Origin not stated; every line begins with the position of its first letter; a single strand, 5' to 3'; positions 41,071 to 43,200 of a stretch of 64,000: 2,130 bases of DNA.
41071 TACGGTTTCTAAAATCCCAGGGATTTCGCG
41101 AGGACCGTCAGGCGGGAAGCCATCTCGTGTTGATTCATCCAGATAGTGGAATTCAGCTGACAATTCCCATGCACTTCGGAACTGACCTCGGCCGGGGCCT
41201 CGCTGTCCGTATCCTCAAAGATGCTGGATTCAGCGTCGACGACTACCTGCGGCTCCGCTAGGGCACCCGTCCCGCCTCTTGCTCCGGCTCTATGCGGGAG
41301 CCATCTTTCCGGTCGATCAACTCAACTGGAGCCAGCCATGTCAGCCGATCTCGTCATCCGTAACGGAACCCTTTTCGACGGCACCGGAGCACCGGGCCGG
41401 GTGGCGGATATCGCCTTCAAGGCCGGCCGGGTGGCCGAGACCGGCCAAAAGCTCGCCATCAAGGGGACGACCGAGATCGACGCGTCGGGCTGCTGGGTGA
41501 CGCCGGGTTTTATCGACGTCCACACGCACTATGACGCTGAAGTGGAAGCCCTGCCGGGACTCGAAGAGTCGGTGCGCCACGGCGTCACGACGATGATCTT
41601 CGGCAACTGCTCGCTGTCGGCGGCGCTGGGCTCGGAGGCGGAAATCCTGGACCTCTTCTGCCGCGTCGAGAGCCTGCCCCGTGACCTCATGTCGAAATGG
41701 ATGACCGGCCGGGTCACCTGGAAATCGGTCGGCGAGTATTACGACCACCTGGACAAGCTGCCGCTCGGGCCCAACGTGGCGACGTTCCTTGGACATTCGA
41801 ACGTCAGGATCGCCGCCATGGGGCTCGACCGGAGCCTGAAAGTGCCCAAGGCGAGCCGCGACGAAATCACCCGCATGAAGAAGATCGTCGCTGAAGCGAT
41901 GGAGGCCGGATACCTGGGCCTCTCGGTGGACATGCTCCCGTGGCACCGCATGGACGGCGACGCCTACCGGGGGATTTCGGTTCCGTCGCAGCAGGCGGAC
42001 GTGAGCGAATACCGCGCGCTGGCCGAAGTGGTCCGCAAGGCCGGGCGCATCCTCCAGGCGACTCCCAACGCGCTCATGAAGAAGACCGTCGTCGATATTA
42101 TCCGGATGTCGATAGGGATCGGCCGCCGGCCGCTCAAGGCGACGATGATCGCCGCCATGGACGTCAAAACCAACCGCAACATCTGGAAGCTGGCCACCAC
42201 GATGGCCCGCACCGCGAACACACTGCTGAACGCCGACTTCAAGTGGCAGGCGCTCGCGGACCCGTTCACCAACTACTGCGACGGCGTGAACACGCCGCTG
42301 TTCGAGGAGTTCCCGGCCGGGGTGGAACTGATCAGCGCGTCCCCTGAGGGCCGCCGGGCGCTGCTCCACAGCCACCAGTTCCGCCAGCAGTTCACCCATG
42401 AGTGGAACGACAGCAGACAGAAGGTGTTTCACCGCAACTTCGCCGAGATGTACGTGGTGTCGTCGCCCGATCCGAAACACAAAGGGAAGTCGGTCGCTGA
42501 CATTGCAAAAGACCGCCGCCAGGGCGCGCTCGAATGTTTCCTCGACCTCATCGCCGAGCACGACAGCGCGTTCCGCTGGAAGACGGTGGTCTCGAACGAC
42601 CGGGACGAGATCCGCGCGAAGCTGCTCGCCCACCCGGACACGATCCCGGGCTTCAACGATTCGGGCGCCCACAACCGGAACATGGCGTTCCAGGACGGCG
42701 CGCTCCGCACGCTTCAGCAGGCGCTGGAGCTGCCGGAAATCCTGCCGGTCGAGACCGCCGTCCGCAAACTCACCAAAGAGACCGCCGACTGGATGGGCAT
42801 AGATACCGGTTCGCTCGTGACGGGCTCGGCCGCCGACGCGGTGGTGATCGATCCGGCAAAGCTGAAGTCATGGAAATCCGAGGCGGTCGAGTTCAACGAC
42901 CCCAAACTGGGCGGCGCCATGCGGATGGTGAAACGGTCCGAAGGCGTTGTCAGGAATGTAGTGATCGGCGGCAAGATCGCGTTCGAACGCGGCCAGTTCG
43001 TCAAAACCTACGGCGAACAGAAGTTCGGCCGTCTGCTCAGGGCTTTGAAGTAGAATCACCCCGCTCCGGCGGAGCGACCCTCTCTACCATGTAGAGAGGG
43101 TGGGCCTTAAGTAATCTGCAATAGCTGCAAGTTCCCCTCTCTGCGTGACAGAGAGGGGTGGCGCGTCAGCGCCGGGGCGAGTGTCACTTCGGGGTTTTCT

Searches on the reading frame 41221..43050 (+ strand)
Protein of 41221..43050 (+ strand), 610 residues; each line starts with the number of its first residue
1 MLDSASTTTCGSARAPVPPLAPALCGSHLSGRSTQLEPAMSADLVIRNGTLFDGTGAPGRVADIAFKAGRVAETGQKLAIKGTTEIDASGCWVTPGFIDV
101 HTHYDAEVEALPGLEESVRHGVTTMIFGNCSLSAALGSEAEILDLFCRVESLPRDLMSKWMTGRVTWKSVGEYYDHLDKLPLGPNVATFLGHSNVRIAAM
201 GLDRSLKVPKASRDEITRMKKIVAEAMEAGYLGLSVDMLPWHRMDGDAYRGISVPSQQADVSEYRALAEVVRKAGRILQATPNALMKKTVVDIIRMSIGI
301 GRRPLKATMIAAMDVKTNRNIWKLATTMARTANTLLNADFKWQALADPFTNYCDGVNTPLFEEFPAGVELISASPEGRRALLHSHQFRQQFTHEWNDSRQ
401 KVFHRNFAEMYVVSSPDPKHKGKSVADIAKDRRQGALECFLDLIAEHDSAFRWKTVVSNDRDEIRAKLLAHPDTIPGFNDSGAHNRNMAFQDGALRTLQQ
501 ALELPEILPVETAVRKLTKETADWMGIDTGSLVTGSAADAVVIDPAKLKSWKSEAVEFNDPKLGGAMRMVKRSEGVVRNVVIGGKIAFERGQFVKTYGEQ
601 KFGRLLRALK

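Call 69: search_protein_families(library=ncbifam, max_evalue=1e-10, proteins=[window:41221-43050:+])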
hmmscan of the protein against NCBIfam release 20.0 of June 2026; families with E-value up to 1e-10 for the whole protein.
window:41221-43050:+ (610 aa): 8 families
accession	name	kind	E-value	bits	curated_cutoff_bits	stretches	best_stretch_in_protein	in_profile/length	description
NF006689.0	PRK09237.1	equivalog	2.1e-16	59.5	371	1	41-126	2-90/383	amidohydrolase/deacetylase family metallohydrolase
NF006560.0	PRK09061.1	subfamily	4.7e-15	54.8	340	1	39-125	23-104/517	amidohydrolase family protein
NF005791.0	PRK07627.1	equivalog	3.1e-13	49.5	442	0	44-104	3-64/425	dihydroorotase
TIGR02033.1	D-hydantoinase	equivalog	4.2e-13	49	393.25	0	45-110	2-66/454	dihydropyrimidinase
NF004839.0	PRK06189.1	equivalog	9.2e-12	44.3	631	0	41-107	2-66/451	allantoinase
NF009060.0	PRK12394.1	equivalog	1.5e-11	43.7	442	1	40-126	1-89/381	metallo-dependent hydrolase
NF006839.0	PRK09357.1-4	equivalog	5.2e-11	41.8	576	0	44-105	2-63/422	dihydroorotase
NF006845.0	PRK09357.2-6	equivalog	5.3e-11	41.8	728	0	44-105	3-65/428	dihydroorotase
